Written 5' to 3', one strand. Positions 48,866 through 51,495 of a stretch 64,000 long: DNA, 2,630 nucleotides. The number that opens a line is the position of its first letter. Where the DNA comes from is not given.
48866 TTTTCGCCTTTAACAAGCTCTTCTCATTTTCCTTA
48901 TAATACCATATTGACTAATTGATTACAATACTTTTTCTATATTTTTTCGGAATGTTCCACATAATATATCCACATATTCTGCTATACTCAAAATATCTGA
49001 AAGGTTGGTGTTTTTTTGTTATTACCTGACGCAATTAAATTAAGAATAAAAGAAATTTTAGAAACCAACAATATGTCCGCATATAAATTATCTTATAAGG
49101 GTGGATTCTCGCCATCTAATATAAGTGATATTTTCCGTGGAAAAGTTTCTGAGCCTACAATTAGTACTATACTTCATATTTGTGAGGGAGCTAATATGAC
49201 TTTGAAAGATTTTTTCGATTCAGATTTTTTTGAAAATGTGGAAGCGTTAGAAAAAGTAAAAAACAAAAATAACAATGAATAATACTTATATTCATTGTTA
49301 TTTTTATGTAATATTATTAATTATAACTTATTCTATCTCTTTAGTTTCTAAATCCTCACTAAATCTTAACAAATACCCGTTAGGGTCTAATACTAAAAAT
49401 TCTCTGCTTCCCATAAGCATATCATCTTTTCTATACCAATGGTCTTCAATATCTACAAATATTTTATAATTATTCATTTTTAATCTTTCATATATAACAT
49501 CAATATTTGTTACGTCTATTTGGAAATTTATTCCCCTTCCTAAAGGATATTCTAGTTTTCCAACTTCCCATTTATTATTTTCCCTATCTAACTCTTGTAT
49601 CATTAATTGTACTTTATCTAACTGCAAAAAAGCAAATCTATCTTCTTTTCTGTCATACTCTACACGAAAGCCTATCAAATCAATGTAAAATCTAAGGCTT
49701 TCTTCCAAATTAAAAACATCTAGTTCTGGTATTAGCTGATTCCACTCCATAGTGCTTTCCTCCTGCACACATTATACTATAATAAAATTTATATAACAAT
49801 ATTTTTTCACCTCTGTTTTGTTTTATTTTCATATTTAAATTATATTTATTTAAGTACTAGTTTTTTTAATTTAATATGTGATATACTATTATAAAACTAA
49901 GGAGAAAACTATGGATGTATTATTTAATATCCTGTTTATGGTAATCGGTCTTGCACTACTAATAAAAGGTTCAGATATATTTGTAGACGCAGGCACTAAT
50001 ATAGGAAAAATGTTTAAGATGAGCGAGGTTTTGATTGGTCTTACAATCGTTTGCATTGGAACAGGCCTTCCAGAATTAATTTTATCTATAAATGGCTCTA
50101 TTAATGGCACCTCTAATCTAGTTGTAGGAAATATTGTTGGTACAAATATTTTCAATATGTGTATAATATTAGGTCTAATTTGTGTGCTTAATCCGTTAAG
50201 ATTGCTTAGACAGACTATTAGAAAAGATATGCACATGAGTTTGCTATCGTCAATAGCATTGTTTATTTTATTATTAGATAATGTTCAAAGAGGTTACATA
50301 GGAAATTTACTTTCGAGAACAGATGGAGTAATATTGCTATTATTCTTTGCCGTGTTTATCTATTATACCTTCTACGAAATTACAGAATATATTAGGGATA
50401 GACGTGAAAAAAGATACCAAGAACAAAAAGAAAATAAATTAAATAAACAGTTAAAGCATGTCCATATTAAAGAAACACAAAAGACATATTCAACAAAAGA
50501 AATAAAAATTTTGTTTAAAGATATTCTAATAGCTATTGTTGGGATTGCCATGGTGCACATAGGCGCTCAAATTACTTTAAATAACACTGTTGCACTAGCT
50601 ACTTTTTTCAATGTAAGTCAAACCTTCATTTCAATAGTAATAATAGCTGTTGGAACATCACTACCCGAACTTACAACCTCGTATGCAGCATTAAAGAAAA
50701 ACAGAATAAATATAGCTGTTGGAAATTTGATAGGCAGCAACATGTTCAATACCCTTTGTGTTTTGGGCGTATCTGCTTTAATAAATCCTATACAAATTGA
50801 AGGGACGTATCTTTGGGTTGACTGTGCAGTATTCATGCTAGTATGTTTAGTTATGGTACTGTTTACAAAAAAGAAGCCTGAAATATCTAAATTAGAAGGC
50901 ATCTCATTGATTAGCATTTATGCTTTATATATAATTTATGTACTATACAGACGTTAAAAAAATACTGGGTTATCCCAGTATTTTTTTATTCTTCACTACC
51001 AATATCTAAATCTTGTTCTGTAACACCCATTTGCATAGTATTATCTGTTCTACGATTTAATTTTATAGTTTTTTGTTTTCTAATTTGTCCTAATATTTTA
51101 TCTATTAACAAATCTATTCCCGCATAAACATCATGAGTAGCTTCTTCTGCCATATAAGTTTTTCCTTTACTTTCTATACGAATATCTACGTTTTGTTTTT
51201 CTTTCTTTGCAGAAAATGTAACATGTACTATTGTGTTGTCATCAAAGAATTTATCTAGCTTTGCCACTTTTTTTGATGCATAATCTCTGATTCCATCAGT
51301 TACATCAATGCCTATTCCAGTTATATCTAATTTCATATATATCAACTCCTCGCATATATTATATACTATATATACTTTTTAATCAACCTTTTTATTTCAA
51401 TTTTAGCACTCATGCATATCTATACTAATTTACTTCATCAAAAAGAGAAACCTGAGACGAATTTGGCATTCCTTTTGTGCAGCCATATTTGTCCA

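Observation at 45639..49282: Uncharacterised five-ORF operon (ART-like, micro-ORF, LF-like HExxH, 474-aa and 124-aa unknowns) divergent from an XRE regulator: candidate novel toxin/defence-type system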

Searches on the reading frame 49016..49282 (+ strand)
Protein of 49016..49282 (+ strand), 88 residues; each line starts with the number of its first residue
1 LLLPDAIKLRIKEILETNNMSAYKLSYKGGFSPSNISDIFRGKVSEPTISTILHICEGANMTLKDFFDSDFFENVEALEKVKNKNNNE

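Call 3: search_protein_families(library=pfam, proteins=[window:49016-49282:+], max_evalue=1)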
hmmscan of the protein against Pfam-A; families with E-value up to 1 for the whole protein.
window:49016-49282:+ (88 aa): 4 families
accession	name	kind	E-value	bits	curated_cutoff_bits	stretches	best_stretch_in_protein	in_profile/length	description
PF13443.12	HTH_26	-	2.2e-09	37.9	22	1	10-68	1-59/63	Cro/C1-type HTH DNA-binding domain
PF01381.28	HTH_3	-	1.5e-05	25.4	23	1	11-60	1-49/55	Helix-turn-helix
PF12844.13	HTH_19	-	8.6e-05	22.8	30.2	1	10-65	3-57/64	Helix-turn-helix domain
PF13560.12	HTH_31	-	0.24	12.2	27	1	30-59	25-54/64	Helix-turn-helix domain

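Call 4: search_protein_families(library=ncbifam, proteins=[window:49016-49282:+], max_evalue=1)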
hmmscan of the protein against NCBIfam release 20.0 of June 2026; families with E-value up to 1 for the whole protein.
window:49016-49282:+ (88 aa): 4 families
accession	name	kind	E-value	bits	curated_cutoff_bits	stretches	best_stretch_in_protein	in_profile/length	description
NF010465.0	PRK13890.1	equivalog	0.00024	21.2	96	1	11-82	10-79/121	conjugal transfer protein TrbA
NF007408.0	PRK09943.1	equivalog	0.001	18.7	211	1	10-70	11-70/185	HTH-type transcriptional regulator PuuR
NF046032.1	TransRegSlrRBacil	equivalog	0.006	16.7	250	1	19-71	14-66/149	HTH-type transcriptional regulator SlrR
NF048000.1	ECH1013_TF_S24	equivalog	0.032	14.1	300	1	7-70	3-66/204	ECH_1013 family putative transcriptional regulator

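Call 5: search_protein_families(library=padloc, proteins=[window:49016-49282:+], max_evalue=1)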
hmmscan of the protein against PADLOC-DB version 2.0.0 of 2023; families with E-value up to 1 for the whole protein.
window:49016-49282:+ (88 aa): 2 families
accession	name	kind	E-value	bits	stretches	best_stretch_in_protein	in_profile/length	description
PDLC02926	HTH_VI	-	0.00016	19.8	1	10-67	5-61/92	-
PDLC04762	PDC-M64C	-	0.028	12.5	1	8-60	29-80/97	-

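Call 6: search_protein_families(library=phrogs, proteins=[window:49016-49282:+], max_evalue=1)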
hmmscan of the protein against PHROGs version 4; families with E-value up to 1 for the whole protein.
window:49016-49282:+ (88 aa): 23 families
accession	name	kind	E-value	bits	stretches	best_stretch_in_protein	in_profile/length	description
phrog_3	-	transcription regulation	1.2e-08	36.2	1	7-79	89-158/430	transcriptional repressor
phrog_8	-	transcription regulation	3.8e-07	30.9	1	6-63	76-132/346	transcriptional regulator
phrog_2967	-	transcription regulation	1.4e-05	25.8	1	7-70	11-73/225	transcriptional regulator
phrog_1373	-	transcription regulation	0.00041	21.4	1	8-63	65-119/166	transcriptional regulator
phrog_1468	-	transcription regulation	0.00076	20.1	1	6-43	7-44/67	transcriptional repressor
phrog_1529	-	unknown function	0.0038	18.3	1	6-44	6-43/209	-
phrog_2339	-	DNA, RNA and nucleotide metabolism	0.0043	18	1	7-63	26-82/98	HTH DNA binding protein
phrog_4583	-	transcription regulation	0.0094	17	1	10-72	14-75/81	transcriptional repressor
phrog_6223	-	transcription regulation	0.023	15.8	1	7-48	7-46/73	transcriptional repressor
phrog_34939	-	unknown function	0.024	15.2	1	2-62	5-65/280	-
phrog_2439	-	transcription regulation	0.024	14.5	1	10-73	11-72/367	transcriptional regulator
phrog_30822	-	unknown function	0.025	15.9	1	11-70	60-120/131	-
phrog_3557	-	transcription regulation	0.025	15.8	1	10-79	17-85/142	transcriptional regulator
phrog_31139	-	unknown function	0.027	15.4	0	40-72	35-67/72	-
phrog_2136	-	unknown function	0.049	14.4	1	23-59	47-83/89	-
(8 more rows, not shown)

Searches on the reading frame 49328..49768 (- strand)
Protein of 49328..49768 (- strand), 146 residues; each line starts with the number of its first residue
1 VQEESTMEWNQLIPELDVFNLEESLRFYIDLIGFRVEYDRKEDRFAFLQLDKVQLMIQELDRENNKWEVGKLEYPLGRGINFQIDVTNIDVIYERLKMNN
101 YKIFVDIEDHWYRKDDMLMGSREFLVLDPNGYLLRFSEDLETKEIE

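Call 3: search_protein_families(library=pfam, proteins=[window:49328-49768:-], max_evalue=1)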
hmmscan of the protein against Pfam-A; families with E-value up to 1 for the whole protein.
window:49328-49768:- (146 aa): 4 families
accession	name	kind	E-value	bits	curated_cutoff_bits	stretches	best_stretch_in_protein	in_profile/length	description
PF00903.31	Glyoxalase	-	4.3e-06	27.5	20.6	1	18-136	9-121/121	Glyoxalase/Bleomycin resistance protein/Dioxygenase superfamily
PF19581.5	Glyoxalase_7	-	4.6e-05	23.8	23.6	1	6-139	10-129/133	Glyoxalase superfamily protein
PF01619.24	Pro_dh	-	0.072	13.1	27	1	25-114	13-93/278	Proline dehydrogenase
PF18029.7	Glyoxalase_6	-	0.21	12.7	23.6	1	16-64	4-54/106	Glyoxalase-like domain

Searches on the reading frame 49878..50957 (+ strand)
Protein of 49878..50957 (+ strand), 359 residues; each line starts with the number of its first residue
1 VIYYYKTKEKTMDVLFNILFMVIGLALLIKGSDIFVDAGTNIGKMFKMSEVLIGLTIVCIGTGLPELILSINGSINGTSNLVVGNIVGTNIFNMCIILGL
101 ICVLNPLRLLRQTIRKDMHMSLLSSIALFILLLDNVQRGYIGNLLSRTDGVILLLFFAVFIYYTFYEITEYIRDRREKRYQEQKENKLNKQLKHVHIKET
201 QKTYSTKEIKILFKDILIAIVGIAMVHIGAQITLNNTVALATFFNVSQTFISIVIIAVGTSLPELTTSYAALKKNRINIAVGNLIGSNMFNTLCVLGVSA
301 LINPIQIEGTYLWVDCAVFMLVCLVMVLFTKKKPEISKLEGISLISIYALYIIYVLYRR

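Call 74: find_related_loci(query=window:49878-50957:+, collection=metagenome_contigs, flank=10000)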
Query window:49878-50957:+ (359 aa) in metagenome_contigs; peptide patterns used: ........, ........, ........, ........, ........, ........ (x = any residue, [..] = any of these).
105 stretches matched a pattern; 1 encode a relative of the query (tblastn E <= 1e-3); 1 distinct loci.
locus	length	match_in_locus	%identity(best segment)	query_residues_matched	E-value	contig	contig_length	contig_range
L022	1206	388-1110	25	39-298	1e-18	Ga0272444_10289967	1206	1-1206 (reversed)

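Call 84: search_protein_families(library=pfam, proteins=[window:49878-50957:+], max_evalue=0.00001)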
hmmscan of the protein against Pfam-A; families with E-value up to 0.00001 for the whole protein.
window:49878-50957:+ (359 aa): 1 family
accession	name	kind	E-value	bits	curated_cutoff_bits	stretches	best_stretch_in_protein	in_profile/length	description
PF01699.29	Na_Ca_ex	-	1.9e-57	193.9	24.9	2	216-356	3-150/151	Sodium/calcium exchanger protein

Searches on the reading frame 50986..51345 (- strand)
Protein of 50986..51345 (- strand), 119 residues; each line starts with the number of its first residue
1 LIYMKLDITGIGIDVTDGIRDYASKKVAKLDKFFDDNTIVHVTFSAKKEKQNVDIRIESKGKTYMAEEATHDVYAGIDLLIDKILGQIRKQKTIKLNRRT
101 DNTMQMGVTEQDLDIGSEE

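Call 84: search_protein_families(library=pfam, proteins=[window:50986-51345:-], max_evalue=0.00001)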
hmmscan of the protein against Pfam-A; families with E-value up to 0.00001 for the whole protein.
window:50986-51345:- (119 aa): 1 family
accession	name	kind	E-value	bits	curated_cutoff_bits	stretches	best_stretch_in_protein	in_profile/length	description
PF02482.25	Ribosomal_S30AE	-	3.2e-22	79.5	23.7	1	7-93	2-85/88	Sigma 54 modulation protein / S30EA ribosomal protein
